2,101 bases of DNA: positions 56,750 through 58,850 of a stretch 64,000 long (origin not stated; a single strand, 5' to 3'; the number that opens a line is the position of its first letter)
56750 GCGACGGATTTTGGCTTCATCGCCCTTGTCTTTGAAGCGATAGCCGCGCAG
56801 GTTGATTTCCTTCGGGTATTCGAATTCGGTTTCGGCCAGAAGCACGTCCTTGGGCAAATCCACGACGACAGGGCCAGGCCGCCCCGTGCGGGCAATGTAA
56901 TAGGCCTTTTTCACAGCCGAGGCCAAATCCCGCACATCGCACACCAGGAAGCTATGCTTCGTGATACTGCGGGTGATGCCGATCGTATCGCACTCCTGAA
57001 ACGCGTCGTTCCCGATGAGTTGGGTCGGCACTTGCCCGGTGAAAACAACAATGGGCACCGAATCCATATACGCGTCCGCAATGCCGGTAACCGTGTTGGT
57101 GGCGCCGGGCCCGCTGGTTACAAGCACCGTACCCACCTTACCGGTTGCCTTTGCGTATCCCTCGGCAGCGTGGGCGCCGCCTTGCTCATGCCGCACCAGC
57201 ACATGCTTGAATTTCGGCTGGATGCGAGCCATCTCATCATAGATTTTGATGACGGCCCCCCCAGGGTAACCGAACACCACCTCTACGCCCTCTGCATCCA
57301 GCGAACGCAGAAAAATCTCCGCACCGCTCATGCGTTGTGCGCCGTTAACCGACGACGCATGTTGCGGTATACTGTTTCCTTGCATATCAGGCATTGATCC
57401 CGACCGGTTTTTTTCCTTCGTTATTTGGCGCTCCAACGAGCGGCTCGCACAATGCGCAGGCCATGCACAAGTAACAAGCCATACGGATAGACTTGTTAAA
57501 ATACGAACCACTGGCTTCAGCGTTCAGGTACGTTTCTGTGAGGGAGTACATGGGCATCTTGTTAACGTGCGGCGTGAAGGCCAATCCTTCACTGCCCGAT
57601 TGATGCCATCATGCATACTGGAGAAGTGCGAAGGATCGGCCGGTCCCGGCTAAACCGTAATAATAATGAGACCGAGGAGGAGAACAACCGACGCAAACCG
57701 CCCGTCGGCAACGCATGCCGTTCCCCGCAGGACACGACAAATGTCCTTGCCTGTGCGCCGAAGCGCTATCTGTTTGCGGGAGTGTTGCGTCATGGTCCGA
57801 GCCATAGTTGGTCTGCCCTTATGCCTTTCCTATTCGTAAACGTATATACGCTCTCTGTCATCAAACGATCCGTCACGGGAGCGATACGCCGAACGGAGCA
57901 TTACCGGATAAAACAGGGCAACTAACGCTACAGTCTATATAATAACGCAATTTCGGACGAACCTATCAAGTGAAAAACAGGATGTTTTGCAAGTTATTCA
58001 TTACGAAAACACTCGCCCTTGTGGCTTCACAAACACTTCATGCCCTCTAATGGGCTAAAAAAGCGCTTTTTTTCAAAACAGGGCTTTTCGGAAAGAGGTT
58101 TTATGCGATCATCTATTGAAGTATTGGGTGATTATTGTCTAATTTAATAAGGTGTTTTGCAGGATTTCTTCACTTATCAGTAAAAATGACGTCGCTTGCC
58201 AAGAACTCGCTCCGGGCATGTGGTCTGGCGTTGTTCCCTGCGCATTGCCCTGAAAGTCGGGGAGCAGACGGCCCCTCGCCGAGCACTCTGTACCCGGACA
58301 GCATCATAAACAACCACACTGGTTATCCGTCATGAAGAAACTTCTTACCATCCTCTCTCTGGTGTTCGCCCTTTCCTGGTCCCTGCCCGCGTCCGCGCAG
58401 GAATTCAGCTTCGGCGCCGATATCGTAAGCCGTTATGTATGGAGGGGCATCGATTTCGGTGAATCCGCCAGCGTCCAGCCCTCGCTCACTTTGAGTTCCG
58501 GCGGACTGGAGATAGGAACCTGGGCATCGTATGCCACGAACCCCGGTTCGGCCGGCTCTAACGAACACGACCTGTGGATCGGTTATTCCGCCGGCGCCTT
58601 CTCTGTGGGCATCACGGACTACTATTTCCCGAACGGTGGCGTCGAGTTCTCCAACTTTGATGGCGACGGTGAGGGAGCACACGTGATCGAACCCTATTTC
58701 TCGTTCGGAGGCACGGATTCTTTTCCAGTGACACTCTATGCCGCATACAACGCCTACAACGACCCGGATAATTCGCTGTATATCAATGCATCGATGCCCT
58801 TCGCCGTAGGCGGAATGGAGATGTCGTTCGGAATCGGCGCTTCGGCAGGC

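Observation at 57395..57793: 47-codon leader ORF ending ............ upstream of ilvBNC-leu: candidate ribosome-mediated attenuator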

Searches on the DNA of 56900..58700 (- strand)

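Call 3: search_rna_families(source=window, start=56900, end=58700, threshold=evalue, max_evalue=10, show_alignments=3)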
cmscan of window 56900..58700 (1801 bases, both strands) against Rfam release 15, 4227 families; matches with E-value up to 10: 2.
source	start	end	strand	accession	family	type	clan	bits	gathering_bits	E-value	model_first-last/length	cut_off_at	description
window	58108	58187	+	RF02109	DLEU2_5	Gene; lncRNA;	-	18.3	40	4.4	1-84/84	no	Deleted in lymphocytic leukemia 2 conserved region 5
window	57040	57139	+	RF02954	DUF3577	Cis-reg;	-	18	42.6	2.8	1-105/105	no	DUF3577 RNA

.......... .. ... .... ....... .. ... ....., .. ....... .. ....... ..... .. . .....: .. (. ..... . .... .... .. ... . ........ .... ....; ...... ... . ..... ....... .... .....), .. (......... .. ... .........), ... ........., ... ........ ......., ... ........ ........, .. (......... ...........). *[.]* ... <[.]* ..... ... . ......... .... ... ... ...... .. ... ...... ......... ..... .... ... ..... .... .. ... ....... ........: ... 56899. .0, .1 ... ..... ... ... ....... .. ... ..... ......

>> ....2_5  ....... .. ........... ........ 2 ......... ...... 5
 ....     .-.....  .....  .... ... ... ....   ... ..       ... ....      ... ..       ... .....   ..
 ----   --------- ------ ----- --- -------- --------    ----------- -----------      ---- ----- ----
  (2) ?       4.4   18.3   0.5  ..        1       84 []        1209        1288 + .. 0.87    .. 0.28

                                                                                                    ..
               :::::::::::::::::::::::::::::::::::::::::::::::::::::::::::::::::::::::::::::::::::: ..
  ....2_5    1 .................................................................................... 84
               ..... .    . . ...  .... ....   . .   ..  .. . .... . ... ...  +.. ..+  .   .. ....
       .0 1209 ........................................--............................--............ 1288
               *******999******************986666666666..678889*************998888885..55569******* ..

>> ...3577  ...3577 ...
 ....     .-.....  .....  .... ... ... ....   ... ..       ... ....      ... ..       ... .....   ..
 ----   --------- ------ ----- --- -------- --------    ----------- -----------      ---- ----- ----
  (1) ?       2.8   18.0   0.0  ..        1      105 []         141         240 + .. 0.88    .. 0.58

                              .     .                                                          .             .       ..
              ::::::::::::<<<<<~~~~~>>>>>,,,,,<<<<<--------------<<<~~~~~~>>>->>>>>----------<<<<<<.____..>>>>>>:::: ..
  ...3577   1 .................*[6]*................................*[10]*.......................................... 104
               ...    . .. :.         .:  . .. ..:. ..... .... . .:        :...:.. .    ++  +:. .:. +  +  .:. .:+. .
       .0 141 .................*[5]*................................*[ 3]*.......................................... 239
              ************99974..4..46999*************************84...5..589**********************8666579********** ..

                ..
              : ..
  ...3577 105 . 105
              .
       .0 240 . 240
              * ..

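Call 60: build_rna_model(alignment_id=A3, structure=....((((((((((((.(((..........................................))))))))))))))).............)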
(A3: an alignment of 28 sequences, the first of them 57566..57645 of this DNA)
Model R1 built from alignment A3 (28 sequences, 90 columns); structure: as given.
model positions 82; base pairs 15; branch points 0; effective number of sequences 28; information 0.683 bits per position. Calibrated on 0.2 Mb of random sequence (short: E-values are rough).
structure used (alignment columns):
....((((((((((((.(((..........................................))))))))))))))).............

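Call 61: search_with_rna_model(model_id=R1, sources=[window, L001, L002, L003, L004, L005, L006, L007, L008, L009, L010, L011, L012, L013, L014, L015, L016, L017, L018, L019, L020, L021, L022, L023, L024, L025, L026, L027, L028, L029, L030, L031, L032, L033, L034, L035, L036, L037, L038, L039, L040, L041, L042, L043, L044, L045, L046, L047, L048, L049, L050, L081, L082, L083, L084, L085, L086, L087, L088, L089, L090, L161, L162, L163, L164, L165, L167, L169, L170, L171, L182, L185, L197, L198, L199, L200, L202, L203, L205, L207, L209, L211, L212, L219, L227, L230, L234, L246, L248, L260, L263], max_evalue=1)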
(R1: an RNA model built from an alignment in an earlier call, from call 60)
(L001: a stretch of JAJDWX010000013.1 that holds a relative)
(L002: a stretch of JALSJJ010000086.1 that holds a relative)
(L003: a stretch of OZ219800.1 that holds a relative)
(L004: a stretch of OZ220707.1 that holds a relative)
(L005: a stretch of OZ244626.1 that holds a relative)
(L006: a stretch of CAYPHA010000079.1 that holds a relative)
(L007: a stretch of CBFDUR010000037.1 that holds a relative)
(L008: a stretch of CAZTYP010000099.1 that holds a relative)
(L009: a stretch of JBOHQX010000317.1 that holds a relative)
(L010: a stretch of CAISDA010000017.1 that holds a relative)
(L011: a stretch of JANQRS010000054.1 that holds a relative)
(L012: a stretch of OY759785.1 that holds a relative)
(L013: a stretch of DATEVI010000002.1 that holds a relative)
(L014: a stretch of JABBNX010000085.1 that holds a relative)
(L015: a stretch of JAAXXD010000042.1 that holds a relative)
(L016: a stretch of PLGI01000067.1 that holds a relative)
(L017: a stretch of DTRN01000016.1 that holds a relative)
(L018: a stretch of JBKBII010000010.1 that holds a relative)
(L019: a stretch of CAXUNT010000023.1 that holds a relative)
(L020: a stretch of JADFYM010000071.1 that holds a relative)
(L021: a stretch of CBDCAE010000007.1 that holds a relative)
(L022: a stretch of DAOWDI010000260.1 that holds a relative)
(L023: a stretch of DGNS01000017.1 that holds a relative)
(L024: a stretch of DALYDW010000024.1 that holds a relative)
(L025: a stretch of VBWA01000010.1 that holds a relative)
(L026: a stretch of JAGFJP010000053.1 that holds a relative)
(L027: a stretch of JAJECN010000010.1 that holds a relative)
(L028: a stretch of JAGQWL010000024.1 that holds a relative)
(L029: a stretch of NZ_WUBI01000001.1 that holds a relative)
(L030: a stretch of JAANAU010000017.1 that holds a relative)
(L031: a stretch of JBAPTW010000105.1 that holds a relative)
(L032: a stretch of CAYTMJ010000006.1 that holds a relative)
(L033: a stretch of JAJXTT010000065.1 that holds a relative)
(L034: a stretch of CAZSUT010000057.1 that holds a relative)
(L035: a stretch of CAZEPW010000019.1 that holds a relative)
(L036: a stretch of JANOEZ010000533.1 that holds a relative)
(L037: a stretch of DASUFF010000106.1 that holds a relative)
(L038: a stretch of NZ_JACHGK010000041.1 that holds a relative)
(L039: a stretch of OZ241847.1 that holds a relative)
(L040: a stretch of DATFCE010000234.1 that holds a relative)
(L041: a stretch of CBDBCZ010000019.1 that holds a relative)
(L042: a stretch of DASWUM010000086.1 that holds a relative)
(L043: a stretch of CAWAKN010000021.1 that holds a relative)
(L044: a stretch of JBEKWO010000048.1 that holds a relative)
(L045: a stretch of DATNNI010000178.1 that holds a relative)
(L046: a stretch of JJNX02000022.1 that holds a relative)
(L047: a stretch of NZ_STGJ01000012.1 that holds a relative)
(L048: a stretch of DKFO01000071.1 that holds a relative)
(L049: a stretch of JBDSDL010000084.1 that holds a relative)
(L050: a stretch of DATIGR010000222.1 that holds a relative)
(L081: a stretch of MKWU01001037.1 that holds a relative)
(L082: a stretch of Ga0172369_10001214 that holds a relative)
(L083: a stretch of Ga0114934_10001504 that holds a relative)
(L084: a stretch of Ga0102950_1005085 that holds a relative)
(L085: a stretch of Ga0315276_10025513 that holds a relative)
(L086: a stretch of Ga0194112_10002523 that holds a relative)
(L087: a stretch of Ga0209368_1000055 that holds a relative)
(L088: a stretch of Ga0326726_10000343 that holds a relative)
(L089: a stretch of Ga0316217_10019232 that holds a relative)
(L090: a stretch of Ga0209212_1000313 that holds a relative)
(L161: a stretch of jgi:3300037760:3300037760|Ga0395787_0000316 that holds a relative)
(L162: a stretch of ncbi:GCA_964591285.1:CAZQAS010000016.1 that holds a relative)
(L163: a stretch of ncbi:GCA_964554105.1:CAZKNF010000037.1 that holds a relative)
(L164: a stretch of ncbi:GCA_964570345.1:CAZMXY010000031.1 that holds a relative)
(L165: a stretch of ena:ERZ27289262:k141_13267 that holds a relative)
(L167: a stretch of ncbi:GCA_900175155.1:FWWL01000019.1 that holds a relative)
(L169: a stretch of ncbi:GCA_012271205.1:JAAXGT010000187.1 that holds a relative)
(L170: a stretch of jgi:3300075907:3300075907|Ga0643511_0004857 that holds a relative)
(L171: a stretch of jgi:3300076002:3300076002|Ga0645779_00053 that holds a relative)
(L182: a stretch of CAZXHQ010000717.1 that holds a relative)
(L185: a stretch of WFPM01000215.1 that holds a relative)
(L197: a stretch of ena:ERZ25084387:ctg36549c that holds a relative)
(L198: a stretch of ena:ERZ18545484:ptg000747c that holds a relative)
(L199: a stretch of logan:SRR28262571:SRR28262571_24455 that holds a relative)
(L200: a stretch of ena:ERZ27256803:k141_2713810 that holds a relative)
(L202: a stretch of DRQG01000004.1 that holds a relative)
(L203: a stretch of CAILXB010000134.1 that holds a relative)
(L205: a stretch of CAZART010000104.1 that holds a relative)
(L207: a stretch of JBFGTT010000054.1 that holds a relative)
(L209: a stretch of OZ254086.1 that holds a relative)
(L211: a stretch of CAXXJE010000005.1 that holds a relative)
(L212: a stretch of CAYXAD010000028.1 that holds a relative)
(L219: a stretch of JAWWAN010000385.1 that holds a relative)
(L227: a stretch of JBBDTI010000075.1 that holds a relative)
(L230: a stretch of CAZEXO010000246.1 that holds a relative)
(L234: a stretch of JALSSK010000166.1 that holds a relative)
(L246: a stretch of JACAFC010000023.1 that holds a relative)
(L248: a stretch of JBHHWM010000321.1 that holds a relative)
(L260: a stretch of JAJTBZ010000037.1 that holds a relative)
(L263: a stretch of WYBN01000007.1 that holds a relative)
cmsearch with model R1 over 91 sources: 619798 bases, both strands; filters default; matches with E-value up to 1: 48.
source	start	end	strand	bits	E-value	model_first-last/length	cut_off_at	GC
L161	1248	1329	+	74.9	3.7e-18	1-82/82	no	0.62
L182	532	613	+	73.6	8.9e-18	1-82/82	no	0.56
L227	6380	6461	-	70.8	5.3e-17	1-82/82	no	0.61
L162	1152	1231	+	60.7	4e-14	1-82/82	no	0.57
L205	2173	2242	+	60.4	4.6e-14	1-72/82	3'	0.57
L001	2773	2853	+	59.8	6.9e-14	1-82/82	no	0.6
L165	1385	1464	+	59.4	9.2e-14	1-82/82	no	0.6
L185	1561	1648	-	59.2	1e-13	1-82/82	no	0.65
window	57566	57645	-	58.9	1.2e-13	1-82/82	no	0.59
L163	235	311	+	58.9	1.3e-13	1-82/82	no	0.55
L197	1249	1329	+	57.6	2.8e-13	1-82/82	no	0.6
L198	1187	1266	+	57.4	3.3e-13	1-82/82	no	0.59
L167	1364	1446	+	57.1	4.1e-13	1-82/82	no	0.64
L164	1249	1327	+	56.7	5.1e-13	1-82/82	no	0.62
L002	2786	2867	+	55.7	1e-12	1-82/82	no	0.62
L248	2988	3060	+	52.4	8.4e-12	1-82/82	no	0.58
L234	2560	2636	-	52.4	8.8e-12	1-82/82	no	0.62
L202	4913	5000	-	51.6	1.5e-11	1-82/82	no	0.45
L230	2232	2318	-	50.9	2.2e-11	1-82/82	no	0.31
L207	1447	1521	-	50.7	2.5e-11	1-82/82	no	0.6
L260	7827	7901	-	47.9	1.7e-10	1-82/82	no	0.43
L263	4545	4629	+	44.8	1.2e-09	1-82/82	no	0.35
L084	999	1075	+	44.3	1.7e-09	1-82/82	no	0.35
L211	1085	1164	-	44.2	1.8e-09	1-82/82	no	0.39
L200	984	1056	+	43.3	3.3e-09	1-82/82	no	0.55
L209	7283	7370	-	40.7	1.8e-08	1-82/82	no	0.44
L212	1453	1527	-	39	5.4e-08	1-82/82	no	0.59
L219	2442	2504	-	38.6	6.8e-08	1-82/82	no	0.67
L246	7647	7714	+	38.4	7.7e-08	1-82/82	no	0.35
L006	844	916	+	24.2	0.00084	1-82/82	no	0.37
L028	999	1065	+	23.9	0.00098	1-82/82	no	0.57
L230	2245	2314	+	23.6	0.0012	5-69/82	no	0.33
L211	1098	1160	+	22.5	0.0025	5-69/82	no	0.37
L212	1462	1536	+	22.3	0.0028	1-82/82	no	0.55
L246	7651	7701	-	19.4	0.019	5-69/82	no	0.33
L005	2761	2827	+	19.1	0.023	1-82/82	no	0.69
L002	2777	2858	-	19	0.024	1-82/82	no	0.61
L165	1389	1451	-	18.2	0.04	5-69/82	no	0.59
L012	1158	1236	+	17.6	0.061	1-82/82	no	0.35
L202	4926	4996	+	16.7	0.11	5-69/82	no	0.41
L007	2485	2557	+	16.5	0.12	1-82/82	no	0.25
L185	1574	1644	+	16.3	0.14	5-69/82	no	0.61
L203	7108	7174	-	15.7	0.2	5-72/82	no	0.34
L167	1355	1437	-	15.6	0.22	1-82/82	no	0.61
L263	4549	4616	-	15.5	0.24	5-69/82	no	0.34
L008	1173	1253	+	15.1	0.31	1-82/82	no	0.3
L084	990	1066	-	14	0.63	1-82/82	no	0.31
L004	1908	1974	-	13.5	0.85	1-82/82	no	0.6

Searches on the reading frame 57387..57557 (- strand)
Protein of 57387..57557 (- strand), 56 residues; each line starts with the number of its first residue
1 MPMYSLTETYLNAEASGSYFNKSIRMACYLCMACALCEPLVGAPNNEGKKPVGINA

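Call 62: search_protein_families(library=pfam, proteins=[window:57387-57557:-], max_evalue=0.001)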
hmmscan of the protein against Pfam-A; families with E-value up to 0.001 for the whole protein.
window:57387-57557:- (56 aa): 0 families

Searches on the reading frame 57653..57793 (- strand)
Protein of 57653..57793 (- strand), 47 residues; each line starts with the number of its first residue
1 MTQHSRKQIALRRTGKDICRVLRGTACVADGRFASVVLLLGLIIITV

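Call 81: search_protein_families(library=pfam, proteins=[window:57653-57793:-], max_evalue=10)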
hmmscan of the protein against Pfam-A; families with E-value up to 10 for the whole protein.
seq(47 aa): 0 families

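Call 82: search_protein_families(library=ncbifam, proteins=[window:57653-57793:-], max_evalue=10)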
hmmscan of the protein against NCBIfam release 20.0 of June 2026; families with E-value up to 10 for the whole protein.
seq(47 aa): 0 families
